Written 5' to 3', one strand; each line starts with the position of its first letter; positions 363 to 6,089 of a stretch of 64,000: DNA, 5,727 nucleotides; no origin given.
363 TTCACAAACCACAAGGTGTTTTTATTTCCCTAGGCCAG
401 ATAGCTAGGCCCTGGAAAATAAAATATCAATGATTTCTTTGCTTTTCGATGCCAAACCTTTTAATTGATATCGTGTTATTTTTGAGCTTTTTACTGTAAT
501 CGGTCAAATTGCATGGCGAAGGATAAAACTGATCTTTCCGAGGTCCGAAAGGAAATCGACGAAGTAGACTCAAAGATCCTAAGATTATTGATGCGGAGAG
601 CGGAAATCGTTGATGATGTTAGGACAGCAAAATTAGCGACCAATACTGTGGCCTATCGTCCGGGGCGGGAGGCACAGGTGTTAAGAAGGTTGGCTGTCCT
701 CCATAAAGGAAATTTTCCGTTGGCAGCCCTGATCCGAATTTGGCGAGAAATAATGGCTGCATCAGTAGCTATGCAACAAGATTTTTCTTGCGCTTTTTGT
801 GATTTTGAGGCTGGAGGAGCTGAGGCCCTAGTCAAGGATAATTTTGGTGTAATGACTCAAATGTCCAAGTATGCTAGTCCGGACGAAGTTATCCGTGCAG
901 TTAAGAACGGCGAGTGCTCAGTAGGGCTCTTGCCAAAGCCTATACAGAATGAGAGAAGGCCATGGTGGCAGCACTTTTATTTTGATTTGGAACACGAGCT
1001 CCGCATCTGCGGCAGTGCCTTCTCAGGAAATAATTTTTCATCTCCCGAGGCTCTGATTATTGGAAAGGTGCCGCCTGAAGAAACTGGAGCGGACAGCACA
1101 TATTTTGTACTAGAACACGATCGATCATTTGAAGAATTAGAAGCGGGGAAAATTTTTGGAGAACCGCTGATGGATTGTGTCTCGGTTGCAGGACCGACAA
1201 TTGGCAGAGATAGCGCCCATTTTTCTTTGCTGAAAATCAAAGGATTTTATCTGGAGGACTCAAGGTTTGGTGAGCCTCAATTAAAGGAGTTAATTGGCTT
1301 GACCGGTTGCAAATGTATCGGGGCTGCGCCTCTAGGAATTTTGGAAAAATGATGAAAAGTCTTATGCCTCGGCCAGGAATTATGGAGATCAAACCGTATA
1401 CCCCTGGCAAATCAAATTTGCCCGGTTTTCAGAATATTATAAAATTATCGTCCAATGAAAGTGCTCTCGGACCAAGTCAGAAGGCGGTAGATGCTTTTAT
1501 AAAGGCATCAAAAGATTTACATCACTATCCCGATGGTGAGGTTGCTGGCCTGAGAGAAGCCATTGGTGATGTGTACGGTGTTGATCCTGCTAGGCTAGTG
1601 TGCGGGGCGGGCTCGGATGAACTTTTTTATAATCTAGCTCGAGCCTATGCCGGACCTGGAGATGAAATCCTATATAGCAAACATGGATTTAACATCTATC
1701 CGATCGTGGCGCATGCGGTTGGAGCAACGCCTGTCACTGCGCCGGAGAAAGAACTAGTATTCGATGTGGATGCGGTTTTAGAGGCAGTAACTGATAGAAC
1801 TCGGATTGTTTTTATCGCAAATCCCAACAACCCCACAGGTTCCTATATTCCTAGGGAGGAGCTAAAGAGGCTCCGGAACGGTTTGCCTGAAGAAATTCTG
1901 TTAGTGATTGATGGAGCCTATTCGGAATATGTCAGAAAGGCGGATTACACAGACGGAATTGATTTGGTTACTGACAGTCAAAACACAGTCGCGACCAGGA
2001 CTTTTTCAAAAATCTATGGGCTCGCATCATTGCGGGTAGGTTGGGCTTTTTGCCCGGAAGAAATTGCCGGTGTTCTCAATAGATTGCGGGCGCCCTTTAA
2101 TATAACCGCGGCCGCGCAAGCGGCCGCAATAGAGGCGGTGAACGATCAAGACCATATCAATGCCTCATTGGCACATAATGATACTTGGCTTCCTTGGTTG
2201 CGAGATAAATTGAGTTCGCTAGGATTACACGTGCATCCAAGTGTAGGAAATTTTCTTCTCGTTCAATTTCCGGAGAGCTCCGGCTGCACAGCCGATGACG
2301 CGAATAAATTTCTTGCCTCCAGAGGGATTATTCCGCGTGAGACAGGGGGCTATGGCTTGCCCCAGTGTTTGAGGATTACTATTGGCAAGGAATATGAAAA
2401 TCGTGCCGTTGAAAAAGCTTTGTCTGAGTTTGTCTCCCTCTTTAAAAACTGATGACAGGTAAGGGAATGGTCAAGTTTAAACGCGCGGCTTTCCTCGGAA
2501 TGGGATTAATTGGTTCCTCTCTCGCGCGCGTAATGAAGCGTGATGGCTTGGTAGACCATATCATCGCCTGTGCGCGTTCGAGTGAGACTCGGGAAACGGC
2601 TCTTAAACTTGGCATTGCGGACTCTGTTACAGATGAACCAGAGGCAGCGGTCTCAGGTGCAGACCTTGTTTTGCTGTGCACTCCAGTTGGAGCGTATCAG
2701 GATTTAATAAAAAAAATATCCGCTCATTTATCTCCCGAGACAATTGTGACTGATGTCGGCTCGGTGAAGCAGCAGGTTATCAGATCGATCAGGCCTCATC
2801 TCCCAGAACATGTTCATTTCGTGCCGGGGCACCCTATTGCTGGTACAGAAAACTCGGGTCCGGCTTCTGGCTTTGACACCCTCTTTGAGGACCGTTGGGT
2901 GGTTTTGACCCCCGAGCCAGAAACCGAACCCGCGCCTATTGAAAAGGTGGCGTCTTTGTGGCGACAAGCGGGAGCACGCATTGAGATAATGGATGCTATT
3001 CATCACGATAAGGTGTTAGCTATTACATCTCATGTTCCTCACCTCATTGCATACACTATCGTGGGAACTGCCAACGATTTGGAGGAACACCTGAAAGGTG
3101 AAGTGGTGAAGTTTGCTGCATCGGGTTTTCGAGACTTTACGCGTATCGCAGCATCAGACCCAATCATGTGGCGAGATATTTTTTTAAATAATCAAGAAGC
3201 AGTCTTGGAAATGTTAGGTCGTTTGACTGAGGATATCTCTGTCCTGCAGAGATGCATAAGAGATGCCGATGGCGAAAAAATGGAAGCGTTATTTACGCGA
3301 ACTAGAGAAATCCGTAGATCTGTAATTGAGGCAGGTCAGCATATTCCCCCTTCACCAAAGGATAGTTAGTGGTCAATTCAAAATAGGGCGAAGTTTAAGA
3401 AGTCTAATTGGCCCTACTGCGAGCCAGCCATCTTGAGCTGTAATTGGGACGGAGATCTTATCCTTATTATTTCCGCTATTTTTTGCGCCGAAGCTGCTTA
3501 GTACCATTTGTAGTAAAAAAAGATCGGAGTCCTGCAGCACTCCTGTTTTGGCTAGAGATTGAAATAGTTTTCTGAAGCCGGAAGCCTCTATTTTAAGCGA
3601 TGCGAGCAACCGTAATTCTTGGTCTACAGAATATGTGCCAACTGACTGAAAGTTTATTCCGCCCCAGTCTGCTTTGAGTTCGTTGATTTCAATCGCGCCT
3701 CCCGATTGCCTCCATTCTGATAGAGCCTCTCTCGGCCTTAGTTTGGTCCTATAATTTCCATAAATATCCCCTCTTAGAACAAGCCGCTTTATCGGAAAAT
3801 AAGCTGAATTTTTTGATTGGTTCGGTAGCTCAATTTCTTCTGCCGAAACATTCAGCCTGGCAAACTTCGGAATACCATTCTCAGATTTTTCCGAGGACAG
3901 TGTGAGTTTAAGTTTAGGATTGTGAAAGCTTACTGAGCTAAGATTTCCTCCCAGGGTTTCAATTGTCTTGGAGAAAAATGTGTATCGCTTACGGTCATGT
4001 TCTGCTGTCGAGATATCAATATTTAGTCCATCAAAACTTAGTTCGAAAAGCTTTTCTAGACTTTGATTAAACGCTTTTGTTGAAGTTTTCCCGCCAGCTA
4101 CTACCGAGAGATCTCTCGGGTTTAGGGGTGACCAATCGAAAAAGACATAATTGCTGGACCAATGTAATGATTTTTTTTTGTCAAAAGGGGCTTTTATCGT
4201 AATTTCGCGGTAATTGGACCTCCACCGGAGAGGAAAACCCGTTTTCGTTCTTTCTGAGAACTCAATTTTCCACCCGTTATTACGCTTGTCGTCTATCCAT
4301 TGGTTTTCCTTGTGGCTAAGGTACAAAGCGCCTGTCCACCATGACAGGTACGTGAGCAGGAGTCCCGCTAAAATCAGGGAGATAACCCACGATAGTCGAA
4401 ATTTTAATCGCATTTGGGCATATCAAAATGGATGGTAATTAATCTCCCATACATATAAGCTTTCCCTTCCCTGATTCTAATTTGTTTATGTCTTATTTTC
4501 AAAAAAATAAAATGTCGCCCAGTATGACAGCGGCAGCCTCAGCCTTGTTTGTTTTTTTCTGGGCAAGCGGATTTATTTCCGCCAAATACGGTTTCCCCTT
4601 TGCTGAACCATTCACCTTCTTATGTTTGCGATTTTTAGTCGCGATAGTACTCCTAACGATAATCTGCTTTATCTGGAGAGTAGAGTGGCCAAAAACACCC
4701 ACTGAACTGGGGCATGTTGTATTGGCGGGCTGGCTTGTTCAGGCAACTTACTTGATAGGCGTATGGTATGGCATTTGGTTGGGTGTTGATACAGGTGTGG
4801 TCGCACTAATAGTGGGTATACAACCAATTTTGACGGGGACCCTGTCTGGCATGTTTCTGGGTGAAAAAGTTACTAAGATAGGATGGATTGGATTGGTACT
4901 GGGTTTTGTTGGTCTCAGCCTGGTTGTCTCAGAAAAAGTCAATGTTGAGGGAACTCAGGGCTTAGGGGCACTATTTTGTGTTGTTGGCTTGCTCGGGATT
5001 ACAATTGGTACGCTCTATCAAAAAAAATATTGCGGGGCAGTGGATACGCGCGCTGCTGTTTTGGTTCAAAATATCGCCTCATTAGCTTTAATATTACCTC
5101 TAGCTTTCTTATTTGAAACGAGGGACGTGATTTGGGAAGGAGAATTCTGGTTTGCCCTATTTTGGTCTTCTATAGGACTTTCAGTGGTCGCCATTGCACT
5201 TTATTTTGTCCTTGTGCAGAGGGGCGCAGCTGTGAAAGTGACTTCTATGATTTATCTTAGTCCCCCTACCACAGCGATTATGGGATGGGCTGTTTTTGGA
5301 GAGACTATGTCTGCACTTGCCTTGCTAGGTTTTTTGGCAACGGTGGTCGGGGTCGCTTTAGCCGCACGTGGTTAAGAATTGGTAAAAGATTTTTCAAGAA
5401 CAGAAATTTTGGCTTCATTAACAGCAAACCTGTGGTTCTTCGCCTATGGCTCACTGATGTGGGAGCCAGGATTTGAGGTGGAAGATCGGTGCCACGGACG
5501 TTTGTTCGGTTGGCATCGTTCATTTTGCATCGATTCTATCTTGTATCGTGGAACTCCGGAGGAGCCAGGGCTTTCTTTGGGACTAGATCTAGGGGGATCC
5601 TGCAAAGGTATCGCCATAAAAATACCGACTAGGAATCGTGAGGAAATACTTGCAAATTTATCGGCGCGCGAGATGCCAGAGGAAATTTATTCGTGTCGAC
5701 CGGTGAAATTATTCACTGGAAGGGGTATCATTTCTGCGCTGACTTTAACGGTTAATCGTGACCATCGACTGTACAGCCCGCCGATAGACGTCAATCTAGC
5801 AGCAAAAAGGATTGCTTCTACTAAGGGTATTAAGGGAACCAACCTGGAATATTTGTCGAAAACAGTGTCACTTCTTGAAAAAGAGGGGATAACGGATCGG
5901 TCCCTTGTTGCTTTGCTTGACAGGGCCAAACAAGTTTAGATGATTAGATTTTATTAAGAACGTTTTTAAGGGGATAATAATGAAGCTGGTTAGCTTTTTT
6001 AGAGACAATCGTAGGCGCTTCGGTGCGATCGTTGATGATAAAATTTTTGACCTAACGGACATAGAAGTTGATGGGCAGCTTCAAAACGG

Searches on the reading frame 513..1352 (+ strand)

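Call 85: search_protein_families(library=pfam, proteins=[window:513-1352:+], max_evalue=0.00001)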
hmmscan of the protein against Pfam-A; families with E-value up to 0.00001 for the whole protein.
window:513-1352:+ (279 aa): 1 family
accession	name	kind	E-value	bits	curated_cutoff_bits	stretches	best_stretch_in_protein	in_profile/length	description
PF01817.26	CM_2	-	3.8e-20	72.3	27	1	11-89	1-80/80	Chorismate mutase type II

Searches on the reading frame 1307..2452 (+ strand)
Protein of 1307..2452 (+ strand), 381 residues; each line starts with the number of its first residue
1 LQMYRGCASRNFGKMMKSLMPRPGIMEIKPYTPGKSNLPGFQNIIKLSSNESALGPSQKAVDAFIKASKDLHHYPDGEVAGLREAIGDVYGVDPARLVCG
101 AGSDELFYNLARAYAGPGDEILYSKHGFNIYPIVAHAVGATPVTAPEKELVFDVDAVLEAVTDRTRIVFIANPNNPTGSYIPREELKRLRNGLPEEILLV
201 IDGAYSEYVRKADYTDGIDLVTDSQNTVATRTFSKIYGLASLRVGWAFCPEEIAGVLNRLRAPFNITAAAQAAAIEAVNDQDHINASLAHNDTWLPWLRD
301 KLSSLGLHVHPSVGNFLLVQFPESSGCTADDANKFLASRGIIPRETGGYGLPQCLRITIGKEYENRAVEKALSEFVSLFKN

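Call 85: search_protein_families(library=pfam, proteins=[window:1307-2452:+], max_evalue=0.00001)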
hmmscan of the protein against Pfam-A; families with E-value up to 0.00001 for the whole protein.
window:1307-2452:+ (381 aa): 2 families
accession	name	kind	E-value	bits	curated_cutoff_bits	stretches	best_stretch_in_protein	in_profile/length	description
PF00155.27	Aminotran_1_2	-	1.2e-52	179.7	19.7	1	43-366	2-355/361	Aminotransferase class I and II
PF00266.25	Aminotran_5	-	7.4e-06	25.6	21.5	0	83-214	49-187/371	Aminotransferase class-V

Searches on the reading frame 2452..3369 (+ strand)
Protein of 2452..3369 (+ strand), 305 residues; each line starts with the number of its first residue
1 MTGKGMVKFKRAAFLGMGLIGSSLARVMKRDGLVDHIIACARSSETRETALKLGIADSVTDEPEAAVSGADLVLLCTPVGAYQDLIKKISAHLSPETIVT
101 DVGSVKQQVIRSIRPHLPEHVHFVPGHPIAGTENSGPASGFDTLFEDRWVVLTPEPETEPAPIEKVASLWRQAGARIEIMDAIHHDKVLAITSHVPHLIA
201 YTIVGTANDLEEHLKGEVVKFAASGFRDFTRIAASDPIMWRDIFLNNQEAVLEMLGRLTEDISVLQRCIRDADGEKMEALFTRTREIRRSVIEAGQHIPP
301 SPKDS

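Call 85: search_protein_families(library=pfam, proteins=[window:2452-3369:+], max_evalue=0.00001)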
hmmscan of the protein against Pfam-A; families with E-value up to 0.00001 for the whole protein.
window:2452-3369:+ (305 aa): 4 families
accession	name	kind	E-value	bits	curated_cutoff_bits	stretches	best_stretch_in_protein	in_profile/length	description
PF02153.23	PDH_N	-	8e-43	146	26.5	1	24-178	1-153/154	Prephenate dehydrogenase, nucleotide-binding domain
PF20463.3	PDH_C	-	2.1e-27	95.9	22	1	183-281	3-100/102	Prephenate dehydrogenase, dimerization domain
PF03807.23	F420_oxidored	-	7.4e-11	42.9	21.6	1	13-102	3-91/94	NADP oxidoreductase coenzyme F420-dependent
PF03446.21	NAD_binding_2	-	1.9e-08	34.9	21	1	13-134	3-124/161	NAD binding domain of 6-phosphogluconate dehydrogenase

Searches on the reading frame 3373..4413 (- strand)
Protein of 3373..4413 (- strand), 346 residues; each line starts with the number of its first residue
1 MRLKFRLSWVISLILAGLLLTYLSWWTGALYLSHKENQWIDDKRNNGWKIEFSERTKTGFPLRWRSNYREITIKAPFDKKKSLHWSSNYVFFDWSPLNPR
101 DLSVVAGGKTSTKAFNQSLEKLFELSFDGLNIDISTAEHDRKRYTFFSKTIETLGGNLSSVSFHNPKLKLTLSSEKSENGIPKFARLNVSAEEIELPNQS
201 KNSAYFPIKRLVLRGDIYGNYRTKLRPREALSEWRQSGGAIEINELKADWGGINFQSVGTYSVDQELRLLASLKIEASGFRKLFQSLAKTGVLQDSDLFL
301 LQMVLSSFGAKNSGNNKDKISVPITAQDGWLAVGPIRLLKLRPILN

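Call 85: search_protein_families(library=pfam, proteins=[window:3373-4413:-], max_evalue=0.00001)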
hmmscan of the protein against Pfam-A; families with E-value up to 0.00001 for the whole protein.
window:3373-4413:- (346 aa): 1 family
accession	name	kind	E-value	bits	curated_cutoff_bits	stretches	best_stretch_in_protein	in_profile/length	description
PF09898.14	DUF2125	-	8.7e-34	117.9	24.2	1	25-341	1-318/319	Uncharacterized protein conserved in bacteria (DUF2125)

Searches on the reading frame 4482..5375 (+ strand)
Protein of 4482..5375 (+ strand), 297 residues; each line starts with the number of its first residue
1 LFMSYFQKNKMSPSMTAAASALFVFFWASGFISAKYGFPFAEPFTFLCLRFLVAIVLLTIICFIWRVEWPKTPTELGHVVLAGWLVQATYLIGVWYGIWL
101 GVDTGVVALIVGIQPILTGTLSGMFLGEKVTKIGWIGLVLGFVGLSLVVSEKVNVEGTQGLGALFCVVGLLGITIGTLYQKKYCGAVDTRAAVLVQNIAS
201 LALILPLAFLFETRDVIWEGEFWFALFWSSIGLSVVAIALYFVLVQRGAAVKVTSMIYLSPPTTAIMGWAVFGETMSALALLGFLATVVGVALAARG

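Call 85: search_protein_families(library=pfam, proteins=[window:4482-5375:+], max_evalue=0.00001)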
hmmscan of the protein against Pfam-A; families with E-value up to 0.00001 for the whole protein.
window:4482-5375:+ (297 aa): 1 family
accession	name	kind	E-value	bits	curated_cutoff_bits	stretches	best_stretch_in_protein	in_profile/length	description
PF00892.27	EamA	-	3.4e-25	89.3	28.2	2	21-149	8-134/135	EamA-like transporter family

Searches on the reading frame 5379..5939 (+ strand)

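Call 85: search_protein_families(library=pfam, proteins=[window:5379-5939:+], max_evalue=0.00001)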
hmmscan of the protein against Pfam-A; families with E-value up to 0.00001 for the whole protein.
window:5379-5939:+ (186 aa): 1 family
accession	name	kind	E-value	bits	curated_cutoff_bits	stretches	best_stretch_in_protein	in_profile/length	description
PF04752.17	ChaC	-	6.3e-34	118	21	1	18-184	1-174/176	ChaC-like protein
